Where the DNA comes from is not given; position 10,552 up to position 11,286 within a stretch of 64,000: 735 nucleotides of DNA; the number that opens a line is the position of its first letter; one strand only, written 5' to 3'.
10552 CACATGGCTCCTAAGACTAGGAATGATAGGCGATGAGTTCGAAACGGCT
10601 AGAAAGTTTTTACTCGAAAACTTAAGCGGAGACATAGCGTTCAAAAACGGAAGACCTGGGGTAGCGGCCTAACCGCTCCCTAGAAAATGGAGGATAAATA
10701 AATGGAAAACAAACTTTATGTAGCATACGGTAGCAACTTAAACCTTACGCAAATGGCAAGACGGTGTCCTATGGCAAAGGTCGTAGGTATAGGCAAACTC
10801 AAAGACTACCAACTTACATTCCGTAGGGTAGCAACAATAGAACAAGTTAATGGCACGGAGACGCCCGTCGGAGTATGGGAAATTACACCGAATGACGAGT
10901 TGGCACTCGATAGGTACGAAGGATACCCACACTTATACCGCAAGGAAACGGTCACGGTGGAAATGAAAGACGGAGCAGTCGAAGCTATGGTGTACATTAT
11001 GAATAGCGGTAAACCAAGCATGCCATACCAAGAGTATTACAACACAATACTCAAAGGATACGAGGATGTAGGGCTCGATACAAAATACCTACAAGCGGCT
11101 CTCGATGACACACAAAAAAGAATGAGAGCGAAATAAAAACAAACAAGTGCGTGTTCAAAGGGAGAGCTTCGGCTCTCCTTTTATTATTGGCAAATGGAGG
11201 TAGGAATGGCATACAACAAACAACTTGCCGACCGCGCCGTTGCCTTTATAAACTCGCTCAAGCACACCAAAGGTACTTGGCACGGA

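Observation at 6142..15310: Packaging module split by a ~9 kb DNA-modification / candidate anti-defence island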

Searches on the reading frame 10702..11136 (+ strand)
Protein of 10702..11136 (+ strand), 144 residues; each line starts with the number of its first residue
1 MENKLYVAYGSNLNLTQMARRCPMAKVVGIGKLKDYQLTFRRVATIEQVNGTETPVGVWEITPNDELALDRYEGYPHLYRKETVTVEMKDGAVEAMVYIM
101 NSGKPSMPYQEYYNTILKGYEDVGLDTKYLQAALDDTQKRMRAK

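Call 3: search_protein_families(library=pfam, proteins=[window:10702-11136:+], max_evalue=0.01)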
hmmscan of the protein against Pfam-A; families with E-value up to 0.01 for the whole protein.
window:10702-11136:+ (144 aa): 2 families
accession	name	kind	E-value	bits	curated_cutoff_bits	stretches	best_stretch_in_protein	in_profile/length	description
PF06094.17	GGACT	-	1.2e-11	45.6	22.8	1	8-110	3-116/120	Gamma-glutamyl cyclotransferase, AIG2-like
PF13772.11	AIG2_2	-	4.2e-10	40.4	27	1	58-131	6-81/83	AIG2-like family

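Call 4: search_protein_families(library=phrogs, proteins=[window:10702-11136:+], max_evalue=0.001)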
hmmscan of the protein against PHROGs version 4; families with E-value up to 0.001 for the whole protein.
window:10702-11136:+ (144 aa): 2 families
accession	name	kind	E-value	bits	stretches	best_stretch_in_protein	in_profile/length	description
phrog_2520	-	moron, auxiliary metabolic gene and host takeover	1.2e-40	140.1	1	1-142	8-163/166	gamma-glutamyl cyclotransferase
phrog_27033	-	unknown function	3e-27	96.9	1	5-134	2-132/208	-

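Call 31: search_dna_similar(query=window:10702-11136:+, collection=phages, mode=protein, max_rows=60, rows=spread, max_evalue=0.001)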
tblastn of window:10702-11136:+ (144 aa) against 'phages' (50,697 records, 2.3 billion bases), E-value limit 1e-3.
Records with a match: 49; places in all: 51; records where one place covers at least 80% of the query: 47.
Best place of each record, by identity: <60% 49.
By first word of the organism name: Bacteriophage 8; Bacillus 7; Ruminococcus 6; phage 5; Lachnospiraceae 3; Evtepia 2; Faecalimonas 2; Blautia 2; Coprococcus 2; Agathobacter 2; and 9 more.
By host as written in the record: - 13; Ruminococcus sp. 6; Lachnospiraceae 3; Bacillus subtilis 3; Faecalimonas sp. 2; Blautia sp. 2; Coprococcus sp. 2; Agathobacter sp. 2; and 13 more.
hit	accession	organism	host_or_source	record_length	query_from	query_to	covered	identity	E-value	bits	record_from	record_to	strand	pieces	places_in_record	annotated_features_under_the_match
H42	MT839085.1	Bacteriophage sp.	human fecal samples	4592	4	135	92%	53.6%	2e-39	145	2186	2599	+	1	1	record has no annotation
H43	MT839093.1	Bacteriophage sp.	human fecal samples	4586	1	137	95%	49.0%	3e-31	122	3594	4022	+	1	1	record has no annotation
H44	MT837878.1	Bacteriophage sp.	human fecal samples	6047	5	142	96%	47.9%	4e-31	121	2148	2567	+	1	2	record has no annotation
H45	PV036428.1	phage NatCom_18656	human feces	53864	2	135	93%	47.7%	3e-30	119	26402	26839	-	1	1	gamma-glutamyl cyclotransferase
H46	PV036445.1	Evtepia phage NatCom_42594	Evtepia sp. 900546255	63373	2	135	93%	47.7%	3e-30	119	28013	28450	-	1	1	gamma-glutamyl cyclotransferase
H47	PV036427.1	Evtepia phage NatCom_11697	Evtepia sp.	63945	2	135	93%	47.7%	3e-30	119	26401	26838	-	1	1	gamma-glutamyl cyclotransferase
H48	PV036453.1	Syntrophomonadaceae phage IMGVR 15540650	Syntrophomonadaceae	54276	1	142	99%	44.6%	1e-33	129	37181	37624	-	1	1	hypothetical protein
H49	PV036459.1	phage IMGVR 517045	human feces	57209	1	142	99%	44.4%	3e-32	125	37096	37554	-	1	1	gamma-glutamyl cyclotransferase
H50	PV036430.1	phage NatCom_20922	human feces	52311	2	135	93%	45.9%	3e-29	116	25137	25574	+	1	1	gamma-glutamyl cyclotransferase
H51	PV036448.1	phage NatCom_34192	human feces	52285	2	135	93%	45.2%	1e-27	112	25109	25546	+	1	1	gamma-glutamyl cyclotransferase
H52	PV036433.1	Ruminococcus phage NatCom_23091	Ruminococcus sp.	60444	4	142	97%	42.9%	8e-31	121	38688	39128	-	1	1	gamma-glutamyl cyclotransferase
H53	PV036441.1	Ruminococcus phage NatCom_29429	Ruminococcus sp.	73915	4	142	97%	42.9%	8e-31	121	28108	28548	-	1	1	gamma-glutamyl cyclotransferase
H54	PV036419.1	Christensenellales phage NatCom_6392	Christensenellales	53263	6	140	94%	44.0%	3e-27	111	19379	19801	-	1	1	gamma-glutamyl cyclotransferase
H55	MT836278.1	Bacteriophage sp.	human fecal samples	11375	4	137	93%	44.3%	2e-26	108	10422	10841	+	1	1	record has no annotation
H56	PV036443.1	Dorea phage NatCom_31361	Dorea sp.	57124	1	131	91%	44.8%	1e-27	112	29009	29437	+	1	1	gamma-glutamyl cyclotransferase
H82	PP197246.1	Terrisporobacter phage TPDSL_ph1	Terrisporobacter petrolearius DSL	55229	1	133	92%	39.3%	3e-26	108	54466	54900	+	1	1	gamma-glutamyl cyclotransferase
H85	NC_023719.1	Bacillus phage G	Bacillus megaterium str. ATCC 43725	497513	1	139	97%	37.0%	2e-19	89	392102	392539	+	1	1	514: gamma-glutamyl cyclotransferase | 513: gamma-glutamyl cyclotransferase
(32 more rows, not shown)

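Call 32: get_annotated_region(hit=H82, flank=8000)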
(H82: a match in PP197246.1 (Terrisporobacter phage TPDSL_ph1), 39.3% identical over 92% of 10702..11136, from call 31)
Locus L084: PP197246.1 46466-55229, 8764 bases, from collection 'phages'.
description: Terrisporobacter phage TPDSL_ph1, complete genome.
organism: Terrisporobacter phage TPDSL_ph1 (NCBI taxid 3141806)
taxonomy: Viruses
host: Terrisporobacter petrolearius DSL; source: culture supernatant; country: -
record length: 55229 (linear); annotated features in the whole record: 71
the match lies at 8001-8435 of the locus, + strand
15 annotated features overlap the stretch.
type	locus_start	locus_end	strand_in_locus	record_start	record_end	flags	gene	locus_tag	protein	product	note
CDS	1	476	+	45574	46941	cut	-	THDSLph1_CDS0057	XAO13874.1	DNA helicase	-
CDS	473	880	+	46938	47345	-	-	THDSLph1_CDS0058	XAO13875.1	transcriptional regulator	-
CDS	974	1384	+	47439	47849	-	-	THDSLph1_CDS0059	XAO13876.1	HNH endonuclease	-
CDS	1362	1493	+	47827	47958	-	-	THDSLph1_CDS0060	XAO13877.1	hypothetical protein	-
CDS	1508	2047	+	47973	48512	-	-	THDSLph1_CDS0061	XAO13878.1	terminase small subunit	-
CDS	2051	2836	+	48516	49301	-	-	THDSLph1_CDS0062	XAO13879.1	hypothetical protein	-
CDS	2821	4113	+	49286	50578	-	-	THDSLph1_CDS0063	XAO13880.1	DNA methyltransferase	-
CDS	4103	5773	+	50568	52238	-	-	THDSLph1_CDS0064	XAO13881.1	hypothetical protein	-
CDS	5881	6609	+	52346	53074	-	-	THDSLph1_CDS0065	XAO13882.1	amidoligase enzyme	-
CDS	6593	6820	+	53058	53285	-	-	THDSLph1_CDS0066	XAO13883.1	hypothetical protein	-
CDS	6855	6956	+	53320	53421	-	-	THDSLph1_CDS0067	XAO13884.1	hypothetical protein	-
CDS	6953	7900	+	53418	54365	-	-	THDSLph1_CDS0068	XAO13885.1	amidoligase enzyme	-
CDS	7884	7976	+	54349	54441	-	-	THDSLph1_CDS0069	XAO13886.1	hypothetical protein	-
CDS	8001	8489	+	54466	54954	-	-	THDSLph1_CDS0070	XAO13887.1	gamma-glutamyl cyclotransferase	-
CDS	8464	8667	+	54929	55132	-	-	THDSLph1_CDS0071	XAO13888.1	hypothetical protein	-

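Call 33: get_annotated_region(hit=H85, flank=6000)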
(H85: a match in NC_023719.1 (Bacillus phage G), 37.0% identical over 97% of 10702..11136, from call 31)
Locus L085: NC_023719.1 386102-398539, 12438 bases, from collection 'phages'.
description: Bacillus phage G, complete genome.
organism: Bacillus phage G (NCBI taxid 2884420)
taxonomy: Viruses; Duplodnaviria; Heunggongvirae; Uroviricota; Caudoviricetes; Donellivirus; Donellivirus gee
host: Bacillus megaterium str. ATCC 43725; source: soil; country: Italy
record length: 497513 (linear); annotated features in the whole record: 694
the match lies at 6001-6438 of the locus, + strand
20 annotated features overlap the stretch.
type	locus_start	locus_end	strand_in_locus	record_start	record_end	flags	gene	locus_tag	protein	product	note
CDS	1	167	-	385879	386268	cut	505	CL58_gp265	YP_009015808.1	gp505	-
CDS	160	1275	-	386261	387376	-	506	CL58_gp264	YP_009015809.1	partition protein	-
CDS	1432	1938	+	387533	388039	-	507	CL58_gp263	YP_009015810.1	gp507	-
CDS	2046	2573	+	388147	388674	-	508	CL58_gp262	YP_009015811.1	gp508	-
CDS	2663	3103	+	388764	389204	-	509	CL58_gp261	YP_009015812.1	tRNA amidotransferase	GatB/YqeY superfamily member; putative glutaminyl tRNA-synthase beta subunit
CDS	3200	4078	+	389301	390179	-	510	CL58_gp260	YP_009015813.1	gp510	-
CDS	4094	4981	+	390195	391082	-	511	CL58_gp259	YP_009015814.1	endonuclease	endonuclease UvdE-like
CDS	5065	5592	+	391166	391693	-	512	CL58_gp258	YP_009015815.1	gp512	-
CDS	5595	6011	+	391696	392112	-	513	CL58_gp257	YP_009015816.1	gamma-glutamyl cyclotransferase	-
CDS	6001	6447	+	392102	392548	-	514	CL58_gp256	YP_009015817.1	gamma-glutamyl cyclotransferase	-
CDS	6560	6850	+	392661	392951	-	515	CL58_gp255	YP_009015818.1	gp515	-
CDS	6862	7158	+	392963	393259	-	516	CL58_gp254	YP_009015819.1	gp516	-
CDS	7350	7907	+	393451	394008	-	517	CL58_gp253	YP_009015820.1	gp517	-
CDS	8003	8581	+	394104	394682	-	518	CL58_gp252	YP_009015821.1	gp518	-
CDS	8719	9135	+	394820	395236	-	519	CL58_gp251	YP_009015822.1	gp519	-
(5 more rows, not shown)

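Call 43: search_protein_families(library=ncbifam, proteins=[window:10702-11136:+], max_evalue=0.001)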
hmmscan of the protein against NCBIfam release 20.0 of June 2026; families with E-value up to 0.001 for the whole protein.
window:10702-11136:+ (144 aa): 0 families

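Call 44: search_protein_families(library=padloc, proteins=[window:10702-11136:+], max_evalue=0.001)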
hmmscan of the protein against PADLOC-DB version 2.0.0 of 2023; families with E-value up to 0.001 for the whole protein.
window:10702-11136:+ (144 aa): 0 families

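Call 66: search_solved_structures(query=window:10702-11136:+, max_evalue=1, show_alignments=2)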
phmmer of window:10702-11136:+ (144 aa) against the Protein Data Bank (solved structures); distinct sequences matched with E-value up to 1: 4.
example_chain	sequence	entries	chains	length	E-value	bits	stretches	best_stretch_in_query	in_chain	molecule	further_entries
2pn7_A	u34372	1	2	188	1e-06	32.2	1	2-131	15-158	human gamma-glutamyl cyclotransferase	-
2i5t_A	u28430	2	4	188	1e-06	32.2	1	2-131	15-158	Protein C7orf24 | Uncharacterized protein C7orf24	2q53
3cry_A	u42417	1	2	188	2.7e-06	30.9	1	2-131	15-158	Gamma-glutamyl cyclotransferase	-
2rbh_A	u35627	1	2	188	6.9e-06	29.5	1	2-131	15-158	Gamma-glutamyl cyclotransferase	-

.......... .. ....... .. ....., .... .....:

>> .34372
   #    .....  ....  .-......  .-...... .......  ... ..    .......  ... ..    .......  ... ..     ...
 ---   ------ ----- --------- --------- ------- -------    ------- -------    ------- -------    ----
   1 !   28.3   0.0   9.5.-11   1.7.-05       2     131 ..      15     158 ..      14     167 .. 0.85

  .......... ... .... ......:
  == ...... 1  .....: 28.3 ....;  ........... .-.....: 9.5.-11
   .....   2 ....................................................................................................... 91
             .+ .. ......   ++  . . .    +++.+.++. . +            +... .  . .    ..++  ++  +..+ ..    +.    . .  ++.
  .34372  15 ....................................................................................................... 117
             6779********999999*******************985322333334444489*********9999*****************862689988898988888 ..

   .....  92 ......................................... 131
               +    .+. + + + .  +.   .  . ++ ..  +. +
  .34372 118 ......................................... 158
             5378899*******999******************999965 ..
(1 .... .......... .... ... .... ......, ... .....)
